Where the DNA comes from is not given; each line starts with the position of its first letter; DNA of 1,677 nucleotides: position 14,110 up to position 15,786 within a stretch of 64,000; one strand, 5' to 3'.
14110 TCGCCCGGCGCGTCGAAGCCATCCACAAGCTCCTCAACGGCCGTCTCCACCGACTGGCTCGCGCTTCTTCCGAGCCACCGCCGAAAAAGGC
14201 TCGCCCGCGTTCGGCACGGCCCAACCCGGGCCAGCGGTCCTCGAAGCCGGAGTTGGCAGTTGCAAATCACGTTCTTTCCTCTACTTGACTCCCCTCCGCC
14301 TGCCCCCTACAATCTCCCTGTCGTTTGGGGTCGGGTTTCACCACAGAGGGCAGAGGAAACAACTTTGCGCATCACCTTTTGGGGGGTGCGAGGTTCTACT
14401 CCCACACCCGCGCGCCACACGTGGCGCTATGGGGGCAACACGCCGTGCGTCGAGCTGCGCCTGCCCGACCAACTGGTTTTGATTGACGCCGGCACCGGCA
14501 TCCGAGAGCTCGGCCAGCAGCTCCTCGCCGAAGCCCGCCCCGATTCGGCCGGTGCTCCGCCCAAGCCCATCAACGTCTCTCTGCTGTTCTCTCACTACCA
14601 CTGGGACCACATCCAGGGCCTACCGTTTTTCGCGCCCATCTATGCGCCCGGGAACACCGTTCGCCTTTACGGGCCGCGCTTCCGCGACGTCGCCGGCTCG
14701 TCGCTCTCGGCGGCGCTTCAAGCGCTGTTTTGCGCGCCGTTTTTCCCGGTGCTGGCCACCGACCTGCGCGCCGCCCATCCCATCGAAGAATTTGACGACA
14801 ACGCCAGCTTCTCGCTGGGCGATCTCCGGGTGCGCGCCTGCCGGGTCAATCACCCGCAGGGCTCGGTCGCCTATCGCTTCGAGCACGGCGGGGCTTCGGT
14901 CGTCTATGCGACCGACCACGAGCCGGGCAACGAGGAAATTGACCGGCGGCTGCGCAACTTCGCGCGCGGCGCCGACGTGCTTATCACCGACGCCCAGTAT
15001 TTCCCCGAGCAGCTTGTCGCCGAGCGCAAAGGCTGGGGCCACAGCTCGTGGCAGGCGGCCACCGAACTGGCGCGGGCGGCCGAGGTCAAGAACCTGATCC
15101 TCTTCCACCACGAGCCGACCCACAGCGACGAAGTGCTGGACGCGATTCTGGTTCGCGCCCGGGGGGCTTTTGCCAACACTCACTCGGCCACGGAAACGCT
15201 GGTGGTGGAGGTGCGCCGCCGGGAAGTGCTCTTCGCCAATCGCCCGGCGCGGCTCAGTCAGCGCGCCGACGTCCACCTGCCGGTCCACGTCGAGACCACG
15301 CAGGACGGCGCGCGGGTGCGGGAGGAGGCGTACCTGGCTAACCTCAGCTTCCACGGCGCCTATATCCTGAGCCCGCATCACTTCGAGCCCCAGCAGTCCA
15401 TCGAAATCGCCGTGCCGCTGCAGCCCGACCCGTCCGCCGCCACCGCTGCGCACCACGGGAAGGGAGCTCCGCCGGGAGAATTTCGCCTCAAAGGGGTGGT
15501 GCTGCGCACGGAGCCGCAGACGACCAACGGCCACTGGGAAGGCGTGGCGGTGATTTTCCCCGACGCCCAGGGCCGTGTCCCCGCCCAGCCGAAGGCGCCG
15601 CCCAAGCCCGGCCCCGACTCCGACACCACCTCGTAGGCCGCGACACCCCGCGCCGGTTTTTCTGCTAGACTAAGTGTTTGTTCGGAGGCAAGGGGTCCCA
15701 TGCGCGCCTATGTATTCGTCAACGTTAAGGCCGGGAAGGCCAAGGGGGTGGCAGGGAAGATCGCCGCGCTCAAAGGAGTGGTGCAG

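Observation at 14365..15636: Second MBL-PilZ fusion paralog immediately downstream of the lysis-like cassette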

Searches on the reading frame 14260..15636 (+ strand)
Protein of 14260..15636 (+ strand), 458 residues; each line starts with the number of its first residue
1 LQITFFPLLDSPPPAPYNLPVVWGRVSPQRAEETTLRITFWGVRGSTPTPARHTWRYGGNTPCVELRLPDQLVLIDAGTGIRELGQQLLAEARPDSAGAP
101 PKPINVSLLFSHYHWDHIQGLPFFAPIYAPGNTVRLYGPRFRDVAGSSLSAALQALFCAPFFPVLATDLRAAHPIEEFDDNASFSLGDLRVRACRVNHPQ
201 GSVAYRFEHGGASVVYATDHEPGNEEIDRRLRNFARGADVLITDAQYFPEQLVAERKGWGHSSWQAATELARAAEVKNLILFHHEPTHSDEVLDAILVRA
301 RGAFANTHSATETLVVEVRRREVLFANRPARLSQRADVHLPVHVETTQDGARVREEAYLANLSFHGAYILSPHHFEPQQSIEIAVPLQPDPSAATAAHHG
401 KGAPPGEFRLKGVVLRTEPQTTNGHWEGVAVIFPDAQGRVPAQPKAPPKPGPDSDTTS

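Call 3: search_protein_families(library=pfam, proteins=[window:14260-15636:+], max_evalue=0.01)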
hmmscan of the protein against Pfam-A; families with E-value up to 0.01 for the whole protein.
window:14260-15636:+ (458 aa): 3 families
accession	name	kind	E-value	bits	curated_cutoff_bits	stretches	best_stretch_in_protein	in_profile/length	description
PF12706.13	Lactamase_B_2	-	1.2e-21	77.7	27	1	73-284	3-200/200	Beta-lactamase superfamily domain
PF00753.33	Lactamase_B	-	4.9e-09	36.8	22.7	1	58-281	3-194/196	Metallo-beta-lactamase superfamily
PF07238.19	PilZ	-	8.1e-05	23.3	22.5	1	331-430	3-82/102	PilZ domain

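Call 6: search_protein_families(library=ncbifam, proteins=[window:14365-15636:+], max_evalue=0.01)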
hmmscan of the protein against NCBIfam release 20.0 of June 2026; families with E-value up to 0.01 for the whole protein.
window:14365-15636:+ (423 aa): 12 families
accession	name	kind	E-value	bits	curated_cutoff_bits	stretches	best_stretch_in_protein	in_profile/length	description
NF000801.0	PRK00055.1-3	equivalog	3.5e-20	72.3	252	2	176-286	204-306/307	ribonuclease Z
TIGR02651.1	RNase_Z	equivalog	4.8e-20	71.8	292.95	2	176-282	201-301/302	ribonuclease Z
NF041851.1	cyc_nuc_deg_phdiest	equivalog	1.3e-15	57.5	400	1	1-269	1-238/253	cyclic nucleotide-degrading phosphodiesterase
NF002558.0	PRK02126.1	subfamily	3.9e-13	49.1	315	1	175-275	241-338/345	ribonuclease Z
NF041257.1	GntH_guanitoxin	equivalog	5.8e-09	35.3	333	1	154-232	164-237/374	guanitoxin biosynthesis MBL fold metallo-hydrolase GntH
NF000800.0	PRK00055.1-1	equivalog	1.1e-08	34.4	398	1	198-282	221-304/305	ribonuclease Z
TIGR03307.1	PhnP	equivalog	4.9e-08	32.6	272.25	1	13-249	24-221/249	phosphonate metabolism protein PhnP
NF000806.0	PRK00055.2-4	equivalog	4e-06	26.2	363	1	130-259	118-251/280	ribonuclease Z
TIGR02649.1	true_RNase_BN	exception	6.9e-06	25.3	563.7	1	198-281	220-302/304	ribonuclease BN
NF047979.1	lactonase_AidB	equivalog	0.00022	20.6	360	1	28-86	53-110/271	AidB family quorum-quenching N-acyl homoserine lactonase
NF000804.0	PRK00055.2-1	equivalog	0.00029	20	402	1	198-282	217-298/306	ribonuclease Z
NF000805.0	PRK00055.2-3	equivalog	0.0019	17.5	416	0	197-270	216-286/307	ribonuclease Z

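Call 8: search_solved_structures(query=window:14365-15636:+, max_evalue=0.01, show_alignments=2)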
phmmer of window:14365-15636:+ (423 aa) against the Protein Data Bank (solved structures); distinct sequences matched with E-value up to 0.01: 4.
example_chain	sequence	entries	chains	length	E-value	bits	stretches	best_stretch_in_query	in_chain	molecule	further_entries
1y44_A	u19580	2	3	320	7.3e-05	25.1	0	188-288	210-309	Ribonuclease Z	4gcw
2cbn_A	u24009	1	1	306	7.9e-05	25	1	198-280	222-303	RIBONUCLEASE Z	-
2fk6_A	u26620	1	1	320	0.0015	20.8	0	188-288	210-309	RIBONUCLEASE Z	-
1zkp_A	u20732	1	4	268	0.0042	19.4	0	147-256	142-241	hypothetical protein BA1088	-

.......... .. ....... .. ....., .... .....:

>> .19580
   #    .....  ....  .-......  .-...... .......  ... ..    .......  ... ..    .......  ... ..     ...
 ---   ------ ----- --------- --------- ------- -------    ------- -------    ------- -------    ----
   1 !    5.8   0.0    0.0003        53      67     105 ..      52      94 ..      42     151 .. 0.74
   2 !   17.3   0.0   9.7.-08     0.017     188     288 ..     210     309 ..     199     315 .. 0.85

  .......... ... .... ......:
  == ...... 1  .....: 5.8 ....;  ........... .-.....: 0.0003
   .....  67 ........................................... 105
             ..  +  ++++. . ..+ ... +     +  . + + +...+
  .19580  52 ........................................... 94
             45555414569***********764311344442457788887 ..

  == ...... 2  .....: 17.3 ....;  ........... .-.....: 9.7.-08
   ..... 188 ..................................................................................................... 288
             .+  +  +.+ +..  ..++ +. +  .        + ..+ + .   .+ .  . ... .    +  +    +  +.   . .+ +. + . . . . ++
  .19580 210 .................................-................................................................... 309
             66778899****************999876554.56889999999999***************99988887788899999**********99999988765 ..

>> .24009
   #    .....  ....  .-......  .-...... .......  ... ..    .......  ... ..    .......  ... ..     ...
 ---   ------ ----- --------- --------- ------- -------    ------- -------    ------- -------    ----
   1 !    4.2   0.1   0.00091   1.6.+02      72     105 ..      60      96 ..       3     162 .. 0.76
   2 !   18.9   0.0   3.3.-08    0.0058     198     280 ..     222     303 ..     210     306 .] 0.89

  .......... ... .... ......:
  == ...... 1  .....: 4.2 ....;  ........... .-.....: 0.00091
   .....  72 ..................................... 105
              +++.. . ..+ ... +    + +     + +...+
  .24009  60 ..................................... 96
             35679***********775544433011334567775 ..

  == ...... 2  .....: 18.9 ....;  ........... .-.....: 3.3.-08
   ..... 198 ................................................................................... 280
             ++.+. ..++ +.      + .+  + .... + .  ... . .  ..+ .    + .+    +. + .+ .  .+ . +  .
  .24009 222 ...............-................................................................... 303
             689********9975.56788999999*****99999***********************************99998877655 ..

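Call 10: find_homologous_proteins(query=window:14365-15636:+, max_evalue=0.00001)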
Query window:14365-15636:+ (423 aa): 7951 proteins with E <= 0.00001 among 8000 candidates; the best 120 are listed.
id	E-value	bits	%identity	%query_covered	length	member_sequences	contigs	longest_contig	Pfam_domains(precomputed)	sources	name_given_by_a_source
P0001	1.6e-288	975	100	100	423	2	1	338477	PF12706.14,PF23023.2,PF00753.34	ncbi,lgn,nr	ncbi:MAG TPA: MBL fold metallo-hydrolase [Candidatus Xenobia bacterium]|nr:MBL fold metallo-hydrolas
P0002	4.3e-253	858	88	100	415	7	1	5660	PF12706.14,PF23023.2,PF00753.34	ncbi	-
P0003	4.7e-253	858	88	100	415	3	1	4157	PF12706.14,PF07238.20,PF23023.2,PF00753.34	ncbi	-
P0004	4.6e-171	588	64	95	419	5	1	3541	PF12706.14,PF07238.20,PF00753.34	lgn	-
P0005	7.5e-170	584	63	95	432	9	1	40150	PF12706.14,PF00753.34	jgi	-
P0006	1.1e-150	521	60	94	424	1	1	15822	PF12706.14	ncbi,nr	ncbi:MAG: MBL fold metallo-hydrolase [Acidobacteria bacterium]|nr:MBL fold metallo-hydrolase [Acidob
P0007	6.1e-140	485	53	99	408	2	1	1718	PF12706.14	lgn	-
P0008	2.1e-139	483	54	99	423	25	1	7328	PF12706.14,PF23023.2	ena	-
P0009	2.8e-139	483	54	99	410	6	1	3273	PF12706.14,PF07238.20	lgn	-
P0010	6.8e-138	478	53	100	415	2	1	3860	PF12706.14,PF07238.20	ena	-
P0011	1.2e-137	478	54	99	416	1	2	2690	PF12706.14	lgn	-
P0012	1.9e-136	474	55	95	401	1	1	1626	PF12706.14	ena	-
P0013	1.6e-129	451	50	97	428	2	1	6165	PF12706.14,PF23023.2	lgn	-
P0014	3.4e-129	450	51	96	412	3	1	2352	PF12706.14,PF07238.20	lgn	-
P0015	7.2e-125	435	52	98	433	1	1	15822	PF12706.14,PF23023.2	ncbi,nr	ncbi:MAG: hypothetical protein HYY26_04420 [Acidobacteria bacterium]|nr:hypothetical protein [Acidob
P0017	2.6e-122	427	49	100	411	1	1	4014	PF12706.14,PF07238.20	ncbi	-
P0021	4.2e-119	416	48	95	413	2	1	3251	PF12706.14,PF07238.20,PF23023.2,PF00753.34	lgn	-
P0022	1.5e-115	405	51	89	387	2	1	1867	PF12706.14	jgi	jgi:ribonuclease BN (tRNA processing enzyme)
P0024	1.0e-112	395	49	91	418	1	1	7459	PF12706.14,PF07238.20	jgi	jgi:phosphoribosyl 1,2-cyclic phosphodiesterase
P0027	1.6e-107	378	49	95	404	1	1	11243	PF12706.14,PF07238.20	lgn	-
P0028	5.5e-105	370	57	68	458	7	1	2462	PF12706.14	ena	-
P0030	1.4e-99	352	54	68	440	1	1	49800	PF12706.14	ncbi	-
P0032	1.3e-96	342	53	73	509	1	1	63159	PF12706.14,PF23023.2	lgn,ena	-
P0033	3.2e-96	341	45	95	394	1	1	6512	PF12706.14,PF23023.2,PF00753.34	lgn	-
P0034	8.6e-96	340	49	75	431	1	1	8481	PF12706.14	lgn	-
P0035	2.1e-93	332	44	94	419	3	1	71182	PF12706.14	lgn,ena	-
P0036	8.4e-93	330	44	91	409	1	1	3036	PF12706.14,PF07238.20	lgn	-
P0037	4.6e-92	327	43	95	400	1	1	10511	PF12706.14,PF07238.20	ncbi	ncbi:MAG: MBL fold metallo-hydrolase [Candidatus Acidiferrales bacterium]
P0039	2.9e-90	321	53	68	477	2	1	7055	PF12706.14,PF07238.20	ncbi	-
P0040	7.9e-90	320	44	94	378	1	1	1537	PF12706.14,PF07238.20,PF23023.2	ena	-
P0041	1.2e-89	319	50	71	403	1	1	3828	PF12706.14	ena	-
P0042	1.6e-89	319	41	94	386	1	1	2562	PF12706.14,PF07238.20,PF23023.2,PF00753.34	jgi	jgi:phosphoribosyl 1,2-cyclic phosphodiesterase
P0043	2.4e-89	318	42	92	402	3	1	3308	PF12706.14,PF07238.20,PF00753.34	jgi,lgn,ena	-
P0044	4.1e-89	318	41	94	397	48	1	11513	PF12706.14,PF07238.20,PF23023.2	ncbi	-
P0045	6.2e-89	317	41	95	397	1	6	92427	PF12706.14,PF07238.20,PF23023.2,PF00753.34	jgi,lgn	jgi:phosphoribosyl 1,2-cyclic phosphodiesterase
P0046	9.4e-89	316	41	94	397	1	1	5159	PF12706.14,PF07238.20,PF23023.2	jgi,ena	-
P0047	1.9e-88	315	41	91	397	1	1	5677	PF12706.14,PF23023.2,PF00753.34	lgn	-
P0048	4.2e-88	314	43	85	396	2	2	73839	PF12706.14,PF07238.20,PF23023.2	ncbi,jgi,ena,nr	ncbi:MAG TPA: MBL fold metallo-hydrolase [Candidatus Sulfotelmatobacter sp.]|nr:MBL fold metallo-hyd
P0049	7.7e-88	313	43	90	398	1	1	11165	PF12706.14,PF07238.20,PF23023.2,PF00753.34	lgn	-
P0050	9.1e-88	313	42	94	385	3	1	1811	PF12706.14,PF07238.20,PF23023.2,PF00753.34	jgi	jgi:phosphoribosyl 1,2-cyclic phosphodiesterase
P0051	1.0e-87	313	42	91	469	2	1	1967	PF12706.14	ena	-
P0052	1.1e-87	313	41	95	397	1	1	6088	PF12706.14,PF07238.20,PF23023.2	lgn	-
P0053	2.4e-87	312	43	85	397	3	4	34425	PF12706.14,PF07238.20,PF23023.2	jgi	jgi:phosphoribosyl 1,2-cyclic phosphodiesterase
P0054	2.9e-87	312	40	94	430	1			PF12706.14,PF07238.20,PF23023.2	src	-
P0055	3.4e-87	311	41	96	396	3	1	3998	PF12706.14,PF23023.2,PF00753.34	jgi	jgi:phosphoribosyl 1,2-cyclic phosphodiesterase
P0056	3.6e-87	311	40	94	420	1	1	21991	PF12706.14,PF07238.20,PF23023.2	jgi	jgi:phosphoribosyl 1,2-cyclic phosphodiesterase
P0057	4.0e-87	311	40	94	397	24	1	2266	PF12706.14,PF07238.20,PF23023.2,PF00753.34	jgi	jgi:phosphoribosyl 1,2-cyclic phosphodiesterase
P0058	7.0e-87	310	42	94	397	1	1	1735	PF12706.14,PF23023.2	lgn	-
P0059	7.1e-87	310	40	94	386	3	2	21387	PF12706.14,PF07238.20,PF23023.2,PF00753.34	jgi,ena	-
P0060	7.1e-87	310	41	94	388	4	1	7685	PF12706.14,PF07238.20,PF23023.2,PF00753.34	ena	-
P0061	8.9e-87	310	39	94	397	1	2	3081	PF12706.14,PF07238.20,PF23023.2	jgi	jgi:phosphoribosyl 1,2-cyclic phosphodiesterase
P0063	9.6e-87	310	40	95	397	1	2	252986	PF12706.14,PF07238.20,PF23023.2,PF00753.34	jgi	jgi:phosphoribosyl 1,2-cyclic phosphodiesterase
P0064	9.6e-87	310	43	85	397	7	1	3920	PF12706.14,PF23023.2,PF00753.34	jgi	jgi:phosphoribosyl 1,2-cyclic phosphodiesterase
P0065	9.7e-87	310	40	94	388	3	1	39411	PF12706.14,PF07238.20,PF23023.2,PF00753.34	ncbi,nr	ncbi:MAG: PilZ domain-containing protein [Acidobacteriia bacterium]|nr:PilZ domain-containing protei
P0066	1.0e-86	310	41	94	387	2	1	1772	PF12706.14,PF07238.20,PF23023.2,PF00753.34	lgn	-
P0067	1.1e-86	310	41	94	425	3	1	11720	PF12706.14,PF07238.20,PF23023.2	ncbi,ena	-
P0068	4.1e-86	308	42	94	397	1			PF12706.14,PF07238.20,PF23023.2,PF00753.34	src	-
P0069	4.9e-86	308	48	71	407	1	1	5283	PF12706.14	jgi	-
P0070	6.0e-86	307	40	94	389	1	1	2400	PF12706.14,PF07238.20,PF23023.2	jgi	-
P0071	6.2e-86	307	39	96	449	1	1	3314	PF12706.14,PF07238.20,PF23023.2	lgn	-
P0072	7.6e-86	307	40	94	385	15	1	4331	PF12706.14,PF23023.2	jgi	jgi:phosphoribosyl 1,2-cyclic phosphodiesterase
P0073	8.1e-86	307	42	94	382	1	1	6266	PF12706.14,PF07238.20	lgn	-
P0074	1.1e-85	306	40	94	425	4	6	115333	PF12706.14,PF07238.20,PF23023.2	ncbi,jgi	jgi:phosphoribosyl 1,2-cyclic phosphodiesterase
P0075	1.2e-85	306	40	94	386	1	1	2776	PF12706.14,PF07238.20,PF23023.2,PF00753.34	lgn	-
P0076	1.6e-85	306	41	94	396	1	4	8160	PF12706.14,PF23023.2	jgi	jgi:phosphoribosyl 1,2-cyclic phosphodiesterase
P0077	1.7e-85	306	42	94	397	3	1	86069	PF12706.14,PF07238.20,PF23023.2,PF00753.34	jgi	jgi:phosphoribosyl 1,2-cyclic phosphodiesterase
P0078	1.8e-85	306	41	91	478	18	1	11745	PF12706.14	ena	-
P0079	1.8e-85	306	39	94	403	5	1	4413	PF12706.14,PF07238.20,PF23023.2,PF00753.34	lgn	-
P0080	1.8e-85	306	41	91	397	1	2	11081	PF12706.14,PF07238.20,PF23023.2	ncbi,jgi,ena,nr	ncbi:MAG TPA: MBL fold metallo-hydrolase [Candidatus Micrarchaeaceae archaeon]|nr:MBL fold metallo-h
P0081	2.1e-85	305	41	91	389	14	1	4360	PF12706.14,PF07238.20,PF23023.2,PF00753.34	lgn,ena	-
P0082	2.2e-85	305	39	94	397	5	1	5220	PF12706.14,PF07238.20,PF23023.2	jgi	jgi:phosphoribosyl 1,2-cyclic phosphodiesterase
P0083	2.4e-85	305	40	94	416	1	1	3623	PF12706.14,PF07238.20,PF23023.2,PF00753.34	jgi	jgi:phosphoribosyl 1,2-cyclic phosphodiesterase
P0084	2.6e-85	305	39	94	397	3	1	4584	PF12706.14,PF07238.20,PF23023.2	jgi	jgi:phosphoribosyl 1,2-cyclic phosphodiesterase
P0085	2.6e-85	305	41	94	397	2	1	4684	PF12706.14,PF07238.20,PF23023.2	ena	-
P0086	2.6e-85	305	40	95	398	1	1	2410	PF12706.14,PF07238.20,PF23023.2,PF00753.34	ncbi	-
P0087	2.8e-85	305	44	83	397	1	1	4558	PF12706.14,PF07238.20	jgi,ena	-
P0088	3.0e-85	305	40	94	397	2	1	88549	PF12706.14,PF07238.20,PF23023.2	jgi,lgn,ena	-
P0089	3.2e-85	305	41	97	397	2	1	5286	PF12706.14,PF07238.20,PF23023.2,PF00753.34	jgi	jgi:phosphoribosyl 1,2-cyclic phosphodiesterase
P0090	3.3e-85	305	41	94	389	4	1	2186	PF12706.14,PF07238.20,PF23023.2,PF00753.34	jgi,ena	-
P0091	3.5e-85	305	39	96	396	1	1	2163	PF12706.14,PF07238.20,PF23023.2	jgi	jgi:phosphoribosyl 1,2-cyclic phosphodiesterase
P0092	3.5e-85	305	42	84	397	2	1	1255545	PF12706.14,PF07238.20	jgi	jgi:phosphoribosyl 1,2-cyclic phosphodiesterase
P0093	4.1e-85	304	40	91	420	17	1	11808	PF12706.14,PF07238.20,PF23023.2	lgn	-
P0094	4.6e-85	304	39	94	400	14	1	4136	PF12706.14,PF07238.20,PF23023.2,PF00753.34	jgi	-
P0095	4.8e-85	304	39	94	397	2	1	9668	PF12706.14,PF23023.2,PF00753.34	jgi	jgi:phosphoribosyl 1,2-cyclic phosphodiesterase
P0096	5.2e-85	304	42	83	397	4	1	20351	PF12706.14,PF23023.2,PF00753.34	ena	-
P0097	5.4e-85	304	42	91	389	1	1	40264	PF12706.14,PF07238.20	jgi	jgi:phosphoribosyl 1,2-cyclic phosphodiesterase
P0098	5.8e-85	304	40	94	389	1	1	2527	PF12706.14,PF23023.2,PF00753.34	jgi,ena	-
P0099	6.0e-85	304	40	95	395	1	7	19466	PF12706.14,PF07238.20,PF23023.2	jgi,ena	jgi:phosphoribosyl 1,2-cyclic phosphodiesterase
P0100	6.4e-85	304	40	94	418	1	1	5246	PF12706.14,PF07238.20,PF23023.2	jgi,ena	-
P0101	6.6e-85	304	39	94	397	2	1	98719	PF12706.14,PF07238.20,PF23023.2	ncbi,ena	ncbi:MAG TPA: MBL fold metallo-hydrolase [Candidatus Acidoferrales bacterium]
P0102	9.3e-85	303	41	94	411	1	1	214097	PF12706.14,PF07238.20,PF00753.34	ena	-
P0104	1.1e-84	303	39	94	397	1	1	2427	PF12706.14,PF23023.2,PF00753.34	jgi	jgi:phosphoribosyl 1,2-cyclic phosphodiesterase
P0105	1.3e-84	303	39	95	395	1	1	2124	PF12706.14,PF07238.20,PF23023.2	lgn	-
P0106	1.3e-84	303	40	95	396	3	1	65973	PF12706.14,PF07238.20,PF23023.2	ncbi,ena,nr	ncbi:MAG TPA: MBL fold metallo-hydrolase [Candidatus Acidoferrum sp.]|nr:MBL fold metallo-hydrolase 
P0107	2.0e-84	302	40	94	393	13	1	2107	PF12706.14,PF07238.20,PF23023.2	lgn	-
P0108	2.2e-84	302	40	95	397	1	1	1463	PF12706.14,PF07238.20,PF23023.2,PF00753.34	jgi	jgi:phosphoribosyl 1,2-cyclic phosphodiesterase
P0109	2.2e-84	302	39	97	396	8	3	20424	PF12706.14,PF07238.20,PF23023.2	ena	-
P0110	2.4e-84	302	39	94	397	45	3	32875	PF12706.14,PF07238.20,PF23023.2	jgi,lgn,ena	jgi:phosphoribosyl 1,2-cyclic phosphodiesterase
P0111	2.5e-84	302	40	96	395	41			PF12706.14,PF07238.20,PF23023.2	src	-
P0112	3.3e-84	302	39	94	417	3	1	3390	PF12706.14,PF07238.20,PF23023.2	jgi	jgi:phosphoribosyl 1,2-cyclic phosphodiesterase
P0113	3.3e-84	301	39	96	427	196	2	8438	PF12706.14,PF07238.20,PF23023.2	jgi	-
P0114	4.4e-84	301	39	94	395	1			PF12706.14,PF07238.20,PF00753.34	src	-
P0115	4.9e-84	301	39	97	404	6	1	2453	PF12706.14,PF07238.20,PF23023.2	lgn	-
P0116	5.7e-84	301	42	94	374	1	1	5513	PF12706.14,PF07238.20,PF00753.34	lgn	-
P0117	6.0e-84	301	40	94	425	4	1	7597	PF12706.14,PF23023.2,PF00753.34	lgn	-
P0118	6.1e-84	301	40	96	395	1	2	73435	PF12706.14,PF07238.20,PF23023.2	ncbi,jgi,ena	ncbi:MAG TPA: MBL fold metallo-hydrolase [Candidatus Acidoferrales bacterium]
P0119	6.7e-84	300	40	94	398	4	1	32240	PF12706.14,PF07238.20,PF23023.2,PF00753.34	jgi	jgi:phosphoribosyl 1,2-cyclic phosphodiesterase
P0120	6.7e-84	300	40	94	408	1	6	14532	PF12706.14,PF23023.2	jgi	jgi:phosphoribosyl 1,2-cyclic phosphodiesterase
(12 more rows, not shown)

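Call 11: search_protein_families(library=pfam, proteins=[window:14365-15636:+], max_evalue=10)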
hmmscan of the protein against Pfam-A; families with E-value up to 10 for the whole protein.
window:14365-15636:+ (423 aa): 3 families
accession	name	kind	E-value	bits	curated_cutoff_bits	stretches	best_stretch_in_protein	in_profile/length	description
PF12706.13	Lactamase_B_2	-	6.6e-22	78.5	27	1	38-249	3-200/200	Beta-lactamase superfamily domain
PF00753.33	Lactamase_B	-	3.9e-09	37.2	22.7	1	23-246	3-194/196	Metallo-beta-lactamase superfamily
PF07238.19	PilZ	-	6.9e-05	23.6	22.5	1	296-395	3-82/102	PilZ domain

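Call 20: find_encoding_contigs(protein=P0006, flank=8000, max_places=3)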
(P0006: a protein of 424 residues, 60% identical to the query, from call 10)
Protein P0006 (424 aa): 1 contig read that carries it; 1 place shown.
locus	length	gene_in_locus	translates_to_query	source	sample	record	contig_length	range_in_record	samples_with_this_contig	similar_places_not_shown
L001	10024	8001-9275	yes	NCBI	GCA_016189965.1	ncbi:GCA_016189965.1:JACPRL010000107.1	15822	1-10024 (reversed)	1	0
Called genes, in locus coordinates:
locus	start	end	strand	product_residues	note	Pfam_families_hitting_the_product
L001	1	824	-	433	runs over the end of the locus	PF23023:Anti-Pycsar_Apyc1 (weak), PF12706:Lactamase_B_2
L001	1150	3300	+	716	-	PF00069:Pkinase, PF01636:APH (faint), PF03109:ABC1 (faint), PF07714:PK_Tyr_Ser-Thr, PF13428:TPR_14 (faint), PF14559:TPR_19 (faint), PF13432:TPR_16 (weak), PF23914:TPR_CcmH_CycH (weak), +9 more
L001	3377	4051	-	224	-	PF08281:Sigma70_r4_2 (weak), PF00196:GerE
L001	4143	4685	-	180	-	-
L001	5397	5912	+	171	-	PF01832:Glucosaminidase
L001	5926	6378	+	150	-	-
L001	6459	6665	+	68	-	-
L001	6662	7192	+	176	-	-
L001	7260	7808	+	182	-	PF06884:DUF1264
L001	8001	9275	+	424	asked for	PF12706:Lactamase_B_2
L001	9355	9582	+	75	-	PF01037:AsnC_trans_reg, PF22482:AsnC_trans_reg_3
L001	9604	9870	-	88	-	PF13551:HTH_29 (faint), PF12728:HTH_17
